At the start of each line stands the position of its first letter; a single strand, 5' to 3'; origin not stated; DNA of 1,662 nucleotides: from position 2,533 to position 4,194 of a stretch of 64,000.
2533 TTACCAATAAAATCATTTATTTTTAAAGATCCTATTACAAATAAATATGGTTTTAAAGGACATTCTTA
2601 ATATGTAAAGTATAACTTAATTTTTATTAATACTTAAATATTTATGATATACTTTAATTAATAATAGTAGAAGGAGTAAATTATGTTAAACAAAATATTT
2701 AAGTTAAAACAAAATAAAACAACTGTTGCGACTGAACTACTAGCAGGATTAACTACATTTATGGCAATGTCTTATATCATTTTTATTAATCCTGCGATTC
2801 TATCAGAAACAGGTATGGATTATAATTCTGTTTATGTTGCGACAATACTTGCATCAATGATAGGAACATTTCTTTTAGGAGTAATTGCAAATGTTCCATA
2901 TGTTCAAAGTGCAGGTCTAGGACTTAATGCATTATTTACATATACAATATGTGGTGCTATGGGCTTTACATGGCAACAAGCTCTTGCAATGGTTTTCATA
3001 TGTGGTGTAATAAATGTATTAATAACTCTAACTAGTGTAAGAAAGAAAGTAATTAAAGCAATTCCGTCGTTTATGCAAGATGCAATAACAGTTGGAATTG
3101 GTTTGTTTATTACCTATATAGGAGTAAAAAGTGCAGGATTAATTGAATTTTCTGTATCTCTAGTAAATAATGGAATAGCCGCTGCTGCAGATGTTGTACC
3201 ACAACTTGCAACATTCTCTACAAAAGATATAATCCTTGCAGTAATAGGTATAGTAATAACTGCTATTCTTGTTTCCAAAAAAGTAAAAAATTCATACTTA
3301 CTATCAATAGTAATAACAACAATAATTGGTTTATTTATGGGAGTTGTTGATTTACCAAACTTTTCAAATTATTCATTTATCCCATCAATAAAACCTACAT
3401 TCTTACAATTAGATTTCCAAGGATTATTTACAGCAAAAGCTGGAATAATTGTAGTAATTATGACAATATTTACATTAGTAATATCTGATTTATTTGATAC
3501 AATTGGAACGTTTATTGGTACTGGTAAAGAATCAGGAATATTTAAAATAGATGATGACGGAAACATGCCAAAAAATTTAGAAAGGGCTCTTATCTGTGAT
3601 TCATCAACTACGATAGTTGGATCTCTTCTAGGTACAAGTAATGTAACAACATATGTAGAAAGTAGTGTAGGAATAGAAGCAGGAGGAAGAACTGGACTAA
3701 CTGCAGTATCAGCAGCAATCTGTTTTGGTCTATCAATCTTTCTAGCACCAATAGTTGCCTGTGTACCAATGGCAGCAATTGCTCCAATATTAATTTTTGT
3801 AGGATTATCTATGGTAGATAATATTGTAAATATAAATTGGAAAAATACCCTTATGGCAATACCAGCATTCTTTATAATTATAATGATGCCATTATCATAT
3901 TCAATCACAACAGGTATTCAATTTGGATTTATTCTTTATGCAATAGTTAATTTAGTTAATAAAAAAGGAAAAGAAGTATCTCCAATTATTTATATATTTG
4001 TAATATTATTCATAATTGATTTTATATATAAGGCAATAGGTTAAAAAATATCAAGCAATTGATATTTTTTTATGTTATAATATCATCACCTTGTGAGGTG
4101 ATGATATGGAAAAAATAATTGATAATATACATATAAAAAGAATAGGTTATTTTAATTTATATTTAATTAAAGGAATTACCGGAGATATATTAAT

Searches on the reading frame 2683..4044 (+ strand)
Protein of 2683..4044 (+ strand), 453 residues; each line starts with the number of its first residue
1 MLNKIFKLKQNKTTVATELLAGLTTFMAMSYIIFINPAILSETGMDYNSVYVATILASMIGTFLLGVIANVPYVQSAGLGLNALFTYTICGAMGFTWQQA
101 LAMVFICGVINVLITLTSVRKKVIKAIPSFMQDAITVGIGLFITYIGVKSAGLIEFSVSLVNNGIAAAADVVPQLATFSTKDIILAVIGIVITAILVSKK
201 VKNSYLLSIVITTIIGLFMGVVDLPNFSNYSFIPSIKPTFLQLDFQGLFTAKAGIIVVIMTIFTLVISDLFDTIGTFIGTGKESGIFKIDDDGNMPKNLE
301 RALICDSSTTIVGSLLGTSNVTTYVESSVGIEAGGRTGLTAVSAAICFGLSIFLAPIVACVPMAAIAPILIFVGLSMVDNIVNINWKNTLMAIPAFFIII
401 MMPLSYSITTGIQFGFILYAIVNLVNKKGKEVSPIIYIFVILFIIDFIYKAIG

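Call 8: search_protein_families(library=pfam, proteins=[window:2683-4044:+], max_evalue=0.01)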
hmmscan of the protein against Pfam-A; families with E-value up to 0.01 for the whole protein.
window:2683-4044:+ (453 aa): 1 family
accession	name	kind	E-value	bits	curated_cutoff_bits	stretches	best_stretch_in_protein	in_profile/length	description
PF00860.26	Xan_ur_permease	-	4.3e-36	124.9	27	1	18-412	3-387/389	Permease family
